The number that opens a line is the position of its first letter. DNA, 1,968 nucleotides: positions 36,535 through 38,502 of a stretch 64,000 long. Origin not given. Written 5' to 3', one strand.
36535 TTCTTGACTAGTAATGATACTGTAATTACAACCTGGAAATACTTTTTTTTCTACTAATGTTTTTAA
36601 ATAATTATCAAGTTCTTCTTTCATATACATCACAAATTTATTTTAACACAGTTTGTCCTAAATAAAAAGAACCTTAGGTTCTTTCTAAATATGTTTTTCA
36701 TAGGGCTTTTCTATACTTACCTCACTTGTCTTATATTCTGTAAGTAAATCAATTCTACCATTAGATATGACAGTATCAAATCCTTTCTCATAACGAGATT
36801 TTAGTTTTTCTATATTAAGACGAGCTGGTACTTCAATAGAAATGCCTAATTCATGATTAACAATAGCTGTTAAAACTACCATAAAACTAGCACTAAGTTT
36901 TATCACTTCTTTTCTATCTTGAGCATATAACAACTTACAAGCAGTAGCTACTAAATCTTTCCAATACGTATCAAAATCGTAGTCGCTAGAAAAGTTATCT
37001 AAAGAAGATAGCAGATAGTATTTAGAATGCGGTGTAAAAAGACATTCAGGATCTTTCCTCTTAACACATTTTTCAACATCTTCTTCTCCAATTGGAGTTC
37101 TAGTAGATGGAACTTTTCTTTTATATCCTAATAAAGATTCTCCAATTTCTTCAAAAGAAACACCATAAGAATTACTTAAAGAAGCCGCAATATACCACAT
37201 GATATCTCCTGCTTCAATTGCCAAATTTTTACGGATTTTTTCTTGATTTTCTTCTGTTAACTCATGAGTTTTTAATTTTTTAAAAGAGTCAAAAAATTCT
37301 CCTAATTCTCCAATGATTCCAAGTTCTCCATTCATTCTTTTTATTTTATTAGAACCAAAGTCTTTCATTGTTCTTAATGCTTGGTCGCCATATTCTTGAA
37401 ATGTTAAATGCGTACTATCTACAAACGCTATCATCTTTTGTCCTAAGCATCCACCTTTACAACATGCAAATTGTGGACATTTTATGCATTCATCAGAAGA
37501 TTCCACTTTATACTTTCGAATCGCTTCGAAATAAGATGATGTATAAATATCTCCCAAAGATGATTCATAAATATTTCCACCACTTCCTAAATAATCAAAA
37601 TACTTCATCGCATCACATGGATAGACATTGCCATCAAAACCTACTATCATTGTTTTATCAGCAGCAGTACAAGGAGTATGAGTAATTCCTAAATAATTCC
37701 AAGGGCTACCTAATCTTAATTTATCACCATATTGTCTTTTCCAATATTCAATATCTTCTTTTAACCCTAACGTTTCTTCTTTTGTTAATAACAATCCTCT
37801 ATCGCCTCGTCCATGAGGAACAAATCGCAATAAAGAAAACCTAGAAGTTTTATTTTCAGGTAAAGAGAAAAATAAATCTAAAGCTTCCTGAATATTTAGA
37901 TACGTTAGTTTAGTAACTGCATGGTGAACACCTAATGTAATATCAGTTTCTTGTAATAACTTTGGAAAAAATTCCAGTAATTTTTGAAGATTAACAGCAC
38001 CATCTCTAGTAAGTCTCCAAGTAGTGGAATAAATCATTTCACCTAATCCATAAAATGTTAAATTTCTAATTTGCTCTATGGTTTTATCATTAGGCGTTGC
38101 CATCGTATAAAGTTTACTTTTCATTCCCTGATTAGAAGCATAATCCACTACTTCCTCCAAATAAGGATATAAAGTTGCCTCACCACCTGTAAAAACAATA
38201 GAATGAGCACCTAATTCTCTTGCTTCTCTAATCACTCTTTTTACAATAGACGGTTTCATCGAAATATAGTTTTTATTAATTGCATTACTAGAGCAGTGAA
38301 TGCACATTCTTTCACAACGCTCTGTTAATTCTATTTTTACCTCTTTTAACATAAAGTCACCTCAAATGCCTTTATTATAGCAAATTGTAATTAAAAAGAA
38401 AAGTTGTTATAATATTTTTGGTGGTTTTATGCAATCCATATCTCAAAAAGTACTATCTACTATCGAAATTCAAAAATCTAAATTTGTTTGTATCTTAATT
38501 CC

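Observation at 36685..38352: Stand-alone radical SAM/SPASM enzyme fused to a MazG-type nucleotide pyrophosphohydrolase domain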

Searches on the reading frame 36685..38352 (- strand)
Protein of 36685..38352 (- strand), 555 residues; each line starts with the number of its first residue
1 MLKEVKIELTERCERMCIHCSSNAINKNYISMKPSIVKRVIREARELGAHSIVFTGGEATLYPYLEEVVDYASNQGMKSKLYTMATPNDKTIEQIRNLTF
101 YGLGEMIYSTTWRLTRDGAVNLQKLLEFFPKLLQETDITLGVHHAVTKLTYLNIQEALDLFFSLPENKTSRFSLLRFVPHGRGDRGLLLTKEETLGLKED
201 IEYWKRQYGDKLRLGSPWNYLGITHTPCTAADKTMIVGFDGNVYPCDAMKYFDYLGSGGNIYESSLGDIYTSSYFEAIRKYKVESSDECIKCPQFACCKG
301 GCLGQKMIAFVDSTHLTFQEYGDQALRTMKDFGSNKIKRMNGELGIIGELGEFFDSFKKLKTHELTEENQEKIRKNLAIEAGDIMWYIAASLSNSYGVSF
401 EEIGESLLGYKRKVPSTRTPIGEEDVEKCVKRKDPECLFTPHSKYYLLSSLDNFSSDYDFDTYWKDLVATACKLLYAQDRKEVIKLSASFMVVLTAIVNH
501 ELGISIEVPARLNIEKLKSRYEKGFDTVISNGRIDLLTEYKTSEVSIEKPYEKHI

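Call 3: search_protein_families(library=pfam, proteins=[window:36685-38352:-], max_evalue=1)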
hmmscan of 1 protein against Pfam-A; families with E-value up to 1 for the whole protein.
window:36685-38352:- (555 aa): 4 families
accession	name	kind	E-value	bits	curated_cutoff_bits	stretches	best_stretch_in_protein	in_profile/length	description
PF04055.27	Radical_SAM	-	2.6e-11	44.4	29.5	1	7-98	1-100/166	Radical SAM superfamily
PF13186.11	SPASM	-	9.4e-10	39.1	21.5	1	228-293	1-67/67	Iron-sulfur cluster-binding domain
PF03819.22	MazG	-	0.00075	20.2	22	1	347-403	11-58/74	MazG nucleotide pyrophosphohydrolase domain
PF23711.1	DUF7156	-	0.29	11.7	27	1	480-508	22-53/53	Family of unknown function (DUF7156)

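Call 4: search_protein_families(library=ncbifam, proteins=[window:36685-38352:-], max_evalue=1)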
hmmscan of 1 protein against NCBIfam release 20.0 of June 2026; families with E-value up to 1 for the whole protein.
window:36685-38352:- (555 aa): 69 families (the best 25 are shown)
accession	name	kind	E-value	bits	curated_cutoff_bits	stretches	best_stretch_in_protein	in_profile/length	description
TIGR03962.1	mycofact_rSAM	equivalog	3.6e-16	59.3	265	1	7-308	16-319/339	mycofactocin radical SAM maturase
NF045574.1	sacti_mat_StsB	exception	1.9e-14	53.4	625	1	2-309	95-402/466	StsB family radical SAM/SPASM domain sactipeptide maturase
TIGR02109.1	PQQ_syn_pqqE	equivalog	6e-13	48.4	381.35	1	6-308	10-318/358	pyrroloquinoline quinone biosynthesis protein PqqE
TIGR04053.2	TIGR04053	equivalog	8.6e-13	48.3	395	1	8-194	13-203/366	TIGR04053 family radical SAM/SPASM domain-containing protein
TIGR04317.1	W_rSAM_matur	equivalog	1.1e-12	47.8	380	1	2-298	3-319/349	tungsten cofactor oxidoreductase radical SAM maturase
TIGR04085.1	rSAM_more_4Fe4S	domain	3.2e-11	43.5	27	1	228-307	1-79/93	SPASM domain-containing protein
TIGR04546.1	rSAM_ahbC_deAc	equivalog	4.9e-11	42.1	650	1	7-184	43-220/390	12,18-didecarboxysiroheme deacetylase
NF047865.1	rSAM_PapB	equivalog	1.2e-10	41.2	340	2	222-305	241-319/330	PapB family radical SAM/SPASM ranthipeptide maturase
TIGR03913.1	rad_SAM_trio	equivalog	1.6e-10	40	591.75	2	129-303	172-336/477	GDL motif peptide-associated radical SAM/SPASM maturase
TIGR04133.1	rSAM_w_lipo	hypoth_equivalog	2.5e-10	39.8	425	1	2-303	23-332/350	TIGR04133 family radical SAM/SPASM protein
NF050035.1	rSAM_WgK_link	exception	6.2e-10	38.6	650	2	227-303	268-344/367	radical SAM/SPASM peptide maturase WgkB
TIGR04545.1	rSAM_ahbD_hemeb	equivalog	8e-10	38.7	500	1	7-164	4-165/339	heme b synthase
NF001199.0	PRK00164.2-1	equivalog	9.1e-10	38.2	231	1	3-76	12-86/308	GTP 3',8-cyclase MoaA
TIGR03942.1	sulfatase_rSAM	equivalog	1.2e-09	37.7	349.45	1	221-309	241-331/363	anaerobic sulfatase maturase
TIGR04082.1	rSAM_for_selen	equivalog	1.2e-09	37.5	350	2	9-192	205-386/516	thio(seleno)oxazole modification radical SAM maturase SbtM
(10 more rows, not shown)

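Call 5: search_protein_families(library=padloc, proteins=[window:36685-38352:-], max_evalue=1)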
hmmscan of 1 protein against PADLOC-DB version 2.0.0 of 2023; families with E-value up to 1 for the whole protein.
window:36685-38352:- (555 aa): 2 families
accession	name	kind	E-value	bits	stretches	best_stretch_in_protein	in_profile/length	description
PDLC02904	pVip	-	6.8e-11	40.2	1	8-192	8-188/262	Viperins associated with kinases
PDLC02903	pVip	-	3.3e-09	34.6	1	5-183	2-177/257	Viperins not associated with kinases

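Call 6: find_homologous_proteins(query=window:36685-38352:-, max_evalue=0.001)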
Query window:36685-38352:- (555 aa): 283 proteins with E <= 0.001 among 8000 candidates; the best 120 are listed.
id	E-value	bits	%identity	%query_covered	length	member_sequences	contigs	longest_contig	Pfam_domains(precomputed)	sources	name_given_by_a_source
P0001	0.0e+0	1267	99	100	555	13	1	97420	PF13186.12,PF04055.28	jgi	-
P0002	0.0e+0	1098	84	100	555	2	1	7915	PF03819.23,PF13186.12,PF04055.28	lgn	-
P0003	0.0e+0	1097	85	100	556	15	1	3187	PF03819.23,PF13186.12,PF04055.28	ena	-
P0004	0.0e+0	1064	82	100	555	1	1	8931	PF03819.23,PF13186.12,PF04055.28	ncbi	-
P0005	0.0e+0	1044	81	100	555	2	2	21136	PF03819.23,PF13186.12,PF04055.28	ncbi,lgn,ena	-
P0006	2.6e-292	989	77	100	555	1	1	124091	PF13186.12,PF04055.28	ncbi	-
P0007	3.0e-284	962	75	100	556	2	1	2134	PF03819.23,PF13186.12,PF04055.28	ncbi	-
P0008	3.5e-270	915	72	100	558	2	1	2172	PF03819.23,PF13186.12,PF04055.28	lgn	-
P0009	1.1e-226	772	62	100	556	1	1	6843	PF03819.23,PF13186.12,PF04055.28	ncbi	-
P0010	1.7e-223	761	60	100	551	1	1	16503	PF03819.23,PF13186.12,PF04055.28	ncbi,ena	-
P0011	1.9e-218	745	61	100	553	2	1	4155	PF13186.12,PF04055.28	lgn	-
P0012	1.3e-215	735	58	100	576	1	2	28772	PF03819.23,PF13186.12,PF04055.28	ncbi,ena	-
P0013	8.2e-212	723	61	100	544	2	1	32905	PF03819.23,PF13186.12,PF04055.28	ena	-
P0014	4.7e-195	668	53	100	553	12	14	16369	PF03819.23,PF13186.12,PF04055.28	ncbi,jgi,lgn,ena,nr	ncbi:MAG: SPASM domain-containing protein [Bacilli bacterium]|nr:SPASM domain-containing protein [Ba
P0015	8.2e-191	654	53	99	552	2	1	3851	PF03819.23,PF13186.12,PF04055.28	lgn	-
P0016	2.3e-189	649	54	99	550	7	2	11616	PF03819.23,PF13186.12,PF04055.28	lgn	-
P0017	9.5e-189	647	53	99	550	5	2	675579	PF13186.12,PF04055.28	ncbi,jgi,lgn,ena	-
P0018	1.0e-187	643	53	99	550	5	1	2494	PF13186.12,PF04055.28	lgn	-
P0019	1.2e-187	643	52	99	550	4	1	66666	PF03819.23,PF13186.12,PF04055.28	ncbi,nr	ncbi:MAG: SPASM domain-containing protein [Bacilli bacterium]|nr:SPASM domain-containing protein [Ba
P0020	2.1e-186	639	53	99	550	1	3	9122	PF13186.12,PF04055.28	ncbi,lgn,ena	-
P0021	1.9e-185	636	54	99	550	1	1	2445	PF03819.23,PF13186.12,PF04055.28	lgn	-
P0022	2.2e-185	636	53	99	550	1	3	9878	PF13186.12,PF04055.28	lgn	-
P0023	1.4e-182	626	52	98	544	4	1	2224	PF03819.23,PF13186.12,PF04055.28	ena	-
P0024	4.2e-182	625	53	98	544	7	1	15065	PF03819.23,PF13186.12,PF04055.28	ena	-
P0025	1.2e-181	623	53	98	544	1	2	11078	PF03819.23,PF13186.12,PF04055.28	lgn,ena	-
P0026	2.9e-181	622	52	98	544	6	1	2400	PF03819.23,PF13186.12,PF04055.28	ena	-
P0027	2.9e-180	619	52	98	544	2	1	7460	PF03819.23,PF13186.12,PF04055.28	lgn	-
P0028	6.0e-180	618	52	98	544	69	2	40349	PF03819.23,PF13186.12,PF04055.28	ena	-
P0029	3.7e-179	615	52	98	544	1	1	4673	PF03819.23,PF13186.12,PF04055.28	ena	-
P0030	1.1e-178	613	52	98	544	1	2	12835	PF03819.23,PF13186.12,PF04055.28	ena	-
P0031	1.8e-178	613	52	99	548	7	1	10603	PF03819.23,PF13186.12,PF04055.28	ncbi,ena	-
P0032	2.8e-178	612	51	98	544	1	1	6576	PF03819.23,PF13186.12,PF04055.28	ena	-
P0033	1.1e-176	607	51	98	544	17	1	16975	PF03819.23,PF13186.12,PF04055.28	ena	-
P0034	8.3e-175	601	50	98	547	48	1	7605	PF03819.23,PF13186.12,PF04055.28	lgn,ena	-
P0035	5.7e-173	595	50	100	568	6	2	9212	PF03819.23,PF13186.12,PF04055.28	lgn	-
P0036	3.5e-171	589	49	98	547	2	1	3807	PF03819.23,PF13186.12,PF04055.28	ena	-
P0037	6.0e-171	588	49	98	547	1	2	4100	PF03819.23,PF13186.12,PF04055.28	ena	-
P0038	1.8e-170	586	49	98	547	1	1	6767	PF03819.23,PF13186.12,PF04055.28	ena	-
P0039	6.0e-170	585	49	98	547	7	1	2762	PF03819.23,PF13186.12,PF04055.28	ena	-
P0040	6.5e-170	585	50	98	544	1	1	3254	PF03819.23,PF13186.12,PF04055.28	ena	-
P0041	2.7e-163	563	48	99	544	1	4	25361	PF03819.23,PF13186.12,PF04055.28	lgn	-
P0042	4.0e-163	562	57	81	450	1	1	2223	PF13186.12,PF04055.28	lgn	-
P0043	6.0e-160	552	48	98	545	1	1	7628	PF03819.23,PF13186.12,PF04055.28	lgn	-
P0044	5.1e-159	549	48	99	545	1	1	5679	PF13186.12,PF04055.28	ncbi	-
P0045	1.3e-158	547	48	98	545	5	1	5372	PF13186.12,PF04055.28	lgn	-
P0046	2.7e-158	546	47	98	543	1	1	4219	PF13186.12,PF04055.28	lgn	-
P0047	2.8e-158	546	48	98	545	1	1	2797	PF13186.12,PF04055.28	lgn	-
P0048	1.7e-154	534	46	99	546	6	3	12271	PF03819.23,PF13186.12,PF04055.28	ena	-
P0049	1.3e-153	531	55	80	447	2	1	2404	PF13186.12,PF04055.28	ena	-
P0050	1.0e-151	524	46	99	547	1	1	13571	PF03819.23,PF13186.12,PF04055.28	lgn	-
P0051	8.2e-144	498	46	99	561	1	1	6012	PF03819.23,PF13186.12,PF04055.28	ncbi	-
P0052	5.4e-133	463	44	98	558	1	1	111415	PF13186.12,PF04055.28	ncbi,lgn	-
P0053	5.0e-131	456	40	100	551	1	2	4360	PF03819.23,PF13186.12,PF04055.28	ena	-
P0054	5.9e-130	453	42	98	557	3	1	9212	PF03819.23,PF13186.12,PF04055.28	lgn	-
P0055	1.2e-129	452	41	98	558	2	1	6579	PF03819.23,PF13186.12,PF04055.28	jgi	jgi:radical SAM protein with 4Fe4S-binding SPASM domain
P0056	1.0e-128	449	41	98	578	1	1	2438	PF13186.12,PF04055.28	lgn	-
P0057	2.3e-126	441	40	98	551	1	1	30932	PF03819.23,PF13186.12,PF04055.28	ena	-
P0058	1.7e-125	438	40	98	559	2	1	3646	PF03819.23,PF13186.12,PF04055.28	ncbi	-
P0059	1.9e-125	438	40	98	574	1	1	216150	PF03819.23,PF13186.12,PF04055.28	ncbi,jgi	ncbi:MAG: radical SAM protein [Bacilli bacterium]|jgi:radical SAM protein with 4Fe4S-binding SPASM d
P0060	3.8e-125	437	41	98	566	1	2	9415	PF03819.23,PF13186.12,PF04055.28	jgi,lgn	-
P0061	1.8e-124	435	43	96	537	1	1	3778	PF13186.12,PF04055.28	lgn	-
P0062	4.7e-124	433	42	98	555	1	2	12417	PF03819.23,PF13186.12,PF04055.28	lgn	-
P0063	1.9e-123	431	41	100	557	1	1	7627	PF13186.12,PF04055.28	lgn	-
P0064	3.6e-123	430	44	96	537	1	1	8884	PF13186.12,PF04055.28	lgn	-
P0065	1.7e-122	428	43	96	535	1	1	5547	PF13186.12,PF04055.28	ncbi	-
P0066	4.4e-122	427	41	98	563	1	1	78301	PF13186.12,PF04055.28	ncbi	-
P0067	6.0e-119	416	40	99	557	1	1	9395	PF13186.12,PF04055.28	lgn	-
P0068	3.7e-117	410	40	100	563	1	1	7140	PF13186.12,PF04055.28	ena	-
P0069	3.7e-116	407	40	97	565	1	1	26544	PF13186.12,PF04055.28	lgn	-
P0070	1.5e-115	405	41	98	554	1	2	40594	PF13186.12,PF04055.28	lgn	-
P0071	4.0e-115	404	55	57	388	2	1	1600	PF12784.14,PF13186.12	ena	-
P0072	1.8e-114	402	41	99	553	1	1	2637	PF03819.23,PF13186.12,PF04055.28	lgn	-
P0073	1.0e-113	399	39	99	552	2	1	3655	PF13186.12,PF04055.28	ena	-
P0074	1.3e-113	399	39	99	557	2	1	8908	PF13186.12,PF04055.28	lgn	-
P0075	2.8e-113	398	41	98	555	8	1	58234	PF13186.12,PF04055.28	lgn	-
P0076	3.8e-113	397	40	98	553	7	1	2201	PF13186.12,PF04055.28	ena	-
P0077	4.8e-113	397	40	98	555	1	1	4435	PF03819.23,PF13186.12,PF04055.28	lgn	-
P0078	1.9e-111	392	40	98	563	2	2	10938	PF03819.23,PF13186.12,PF04055.28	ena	-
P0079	3.9e-111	391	40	97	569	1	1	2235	PF13186.12,PF04055.28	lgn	-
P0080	4.8e-111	390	40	97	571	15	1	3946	PF13186.12,PF04055.28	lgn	-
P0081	8.4e-111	389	40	98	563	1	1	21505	PF03819.23,PF13186.12,PF04055.28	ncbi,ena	-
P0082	1.2e-110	389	45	66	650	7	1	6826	PF13186.12,PF04055.28,PF13353.12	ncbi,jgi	ncbi:MAG: radical SAM protein [Bacilli bacterium]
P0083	1.3e-110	389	40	98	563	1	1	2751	PF03819.23,PF13186.12,PF04055.28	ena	-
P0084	1.7e-110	388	41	98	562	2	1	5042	PF03819.23,PF13186.12,PF04055.28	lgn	-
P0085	2.7e-110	388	40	98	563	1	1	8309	PF03819.23,PF13186.12,PF04055.28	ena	-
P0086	3.2e-110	388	40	98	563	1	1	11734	PF03819.23,PF13186.12,PF04055.28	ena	-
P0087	4.4e-110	387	40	98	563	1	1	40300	PF03819.23,PF13186.12,PF04055.28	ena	-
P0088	9.7e-110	386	40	99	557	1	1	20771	PF03819.23,PF13186.12,PF04055.28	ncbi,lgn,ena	-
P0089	1.1e-109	386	39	97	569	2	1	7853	PF13186.12,PF04055.28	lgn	-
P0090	4.8e-109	384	39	98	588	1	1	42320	PF13186.12,PF04055.28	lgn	-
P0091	1.1e-108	382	41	98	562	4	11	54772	PF03819.23,PF13186.12,PF04055.28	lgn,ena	-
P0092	1.2e-108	382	39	97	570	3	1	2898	PF13186.12,PF04055.28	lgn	-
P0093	1.2e-108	382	39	99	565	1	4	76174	PF13186.12,PF04055.28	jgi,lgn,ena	-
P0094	1.5e-108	382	40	98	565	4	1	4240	PF13186.12,PF04055.28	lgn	-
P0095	2.2e-108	381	39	98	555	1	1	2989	PF13186.12,PF04055.28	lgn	-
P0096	1.0e-106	376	38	98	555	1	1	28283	PF13186.12,PF04055.28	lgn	-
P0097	1.4e-106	376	39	97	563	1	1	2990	PF13186.12,PF04055.28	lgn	-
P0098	1.7e-106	375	39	98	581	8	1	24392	PF13186.12,PF04055.28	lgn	-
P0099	1.5e-104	369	38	98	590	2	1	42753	PF03819.23,PF13186.12,PF04055.28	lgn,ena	-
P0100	2.8e-104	368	38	97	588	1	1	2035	PF03819.23,PF13186.12,PF04055.28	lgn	-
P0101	3.4e-104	368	39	98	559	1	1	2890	PF13186.12,PF04055.28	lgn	-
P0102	7.4e-104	367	39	97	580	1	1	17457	PF03819.23,PF13186.12,PF04055.28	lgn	-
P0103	1.4e-103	366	38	98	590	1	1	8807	PF13186.12,PF04055.28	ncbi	-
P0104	1.5e-103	366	37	98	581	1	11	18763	PF13186.12,PF04055.28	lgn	-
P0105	1.9e-103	365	37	98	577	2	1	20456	PF03819.23,PF13186.12,PF04055.28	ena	-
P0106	1.5e-102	362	38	97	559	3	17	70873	PF13186.12,PF04055.28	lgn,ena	-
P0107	4.0e-102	361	39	96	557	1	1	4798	PF13186.12,PF04055.28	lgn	-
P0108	4.1e-102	361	38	98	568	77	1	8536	PF13186.12,PF04055.28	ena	-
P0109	6.4e-102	360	37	98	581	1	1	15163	PF03819.23,PF13186.12,PF04055.28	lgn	-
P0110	1.5e-100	356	42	80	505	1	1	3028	PF13186.12,PF04055.28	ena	-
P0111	1.2e-99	353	37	98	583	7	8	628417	PF13186.12,PF04055.28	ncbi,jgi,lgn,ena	-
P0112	1.6e-87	313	38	84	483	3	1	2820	PF13186.12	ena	-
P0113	4.4e-84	301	45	62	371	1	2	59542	PF13186.12,PF04055.28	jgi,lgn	jgi:radical SAM protein with 4Fe4S-binding SPASM domain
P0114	1.8e-82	296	47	56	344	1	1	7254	PF13186.12,PF04055.28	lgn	-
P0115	2.6e-82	295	46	63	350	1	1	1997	PF13186.12,PF04055.28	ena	-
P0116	1.1e-79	287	46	58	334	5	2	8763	PF13186.12,PF04055.28,PF13353.12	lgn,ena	-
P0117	5.0e-78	281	45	56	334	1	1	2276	PF13186.12,PF04055.28,PF13353.12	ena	-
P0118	1.4e-77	280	46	56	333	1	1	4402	PF13186.12,PF04055.28,PF13353.12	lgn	-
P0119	1.4e-77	280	46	56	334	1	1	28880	PF13186.12,PF04055.28,PF13353.12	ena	-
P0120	2.2e-77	279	46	56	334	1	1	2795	PF13186.12,PF04055.28,PF13353.12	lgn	-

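Call 9: find_encoding_contigs(protein=P0017, flank=8000, max_places=2)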
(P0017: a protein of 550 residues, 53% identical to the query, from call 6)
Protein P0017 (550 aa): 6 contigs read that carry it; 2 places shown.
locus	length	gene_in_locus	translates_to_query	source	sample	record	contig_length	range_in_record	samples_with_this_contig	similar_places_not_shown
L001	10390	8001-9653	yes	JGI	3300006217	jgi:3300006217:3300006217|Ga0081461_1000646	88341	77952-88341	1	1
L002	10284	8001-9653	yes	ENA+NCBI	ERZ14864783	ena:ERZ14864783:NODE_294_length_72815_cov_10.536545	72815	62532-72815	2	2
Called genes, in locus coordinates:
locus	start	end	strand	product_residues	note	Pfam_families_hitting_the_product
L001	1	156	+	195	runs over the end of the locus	-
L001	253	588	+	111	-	PF07811:TadE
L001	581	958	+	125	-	-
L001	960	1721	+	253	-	PF06564:CBP_BcsQ (faint), PF10609:ParA, PF13614:AAA_31, PF01656:CbiA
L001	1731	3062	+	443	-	PF00437:T2SSE, PF27713:UCP018868 (weak), PF00005:ABC_tran (weak)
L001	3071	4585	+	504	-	PF16403:Bact_surface_Ig-like (weak), PF00482:T2SSF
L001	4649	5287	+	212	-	PF00482:T2SSF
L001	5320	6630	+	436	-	PF01225:Mur_ligase, PF08245:Mur_ligase_M, PF02875:Mur_ligase_C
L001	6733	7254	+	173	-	-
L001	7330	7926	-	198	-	PF01205:Impact_N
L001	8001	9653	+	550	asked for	PF04055:Radical_SAM, PF13186:SPASM (weak)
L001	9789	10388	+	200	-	?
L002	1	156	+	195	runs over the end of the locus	-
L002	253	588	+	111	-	PF07811:TadE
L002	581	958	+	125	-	-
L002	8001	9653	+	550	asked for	PF04055:Radical_SAM, PF13186:SPASM (weak)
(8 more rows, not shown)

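Call 10: find_encoding_contigs(protein=P0111, flank=8000, max_places=2)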
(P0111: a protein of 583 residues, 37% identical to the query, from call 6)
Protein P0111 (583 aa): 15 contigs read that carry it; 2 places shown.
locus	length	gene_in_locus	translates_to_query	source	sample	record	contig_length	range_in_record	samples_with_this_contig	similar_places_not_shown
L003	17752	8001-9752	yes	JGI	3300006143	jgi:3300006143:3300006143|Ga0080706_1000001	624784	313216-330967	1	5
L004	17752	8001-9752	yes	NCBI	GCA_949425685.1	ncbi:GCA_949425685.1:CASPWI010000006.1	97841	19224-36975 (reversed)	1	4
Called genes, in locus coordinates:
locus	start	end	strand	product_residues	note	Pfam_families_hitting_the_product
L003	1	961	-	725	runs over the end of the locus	-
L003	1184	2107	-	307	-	-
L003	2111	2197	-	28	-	-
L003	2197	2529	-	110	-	-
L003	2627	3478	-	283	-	PF02452:PemK_toxin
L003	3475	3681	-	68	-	PF00239:Resolvase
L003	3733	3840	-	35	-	-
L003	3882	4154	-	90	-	-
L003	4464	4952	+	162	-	-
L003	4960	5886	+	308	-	PF06144:DNA_pol3_delta (weak), PF21694:DNA_pol3_delta_C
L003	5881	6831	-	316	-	PF11858:DUF3378, PF01351:RNase_HII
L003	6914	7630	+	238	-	PF02674:Colicin_V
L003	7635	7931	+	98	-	PF00085:Thioredoxin, PF13098:Thioredoxin_2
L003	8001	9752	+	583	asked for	PF04055:Radical_SAM, PF13186:SPASM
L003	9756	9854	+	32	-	-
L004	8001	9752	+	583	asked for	PF04055:Radical_SAM, PF13186:SPASM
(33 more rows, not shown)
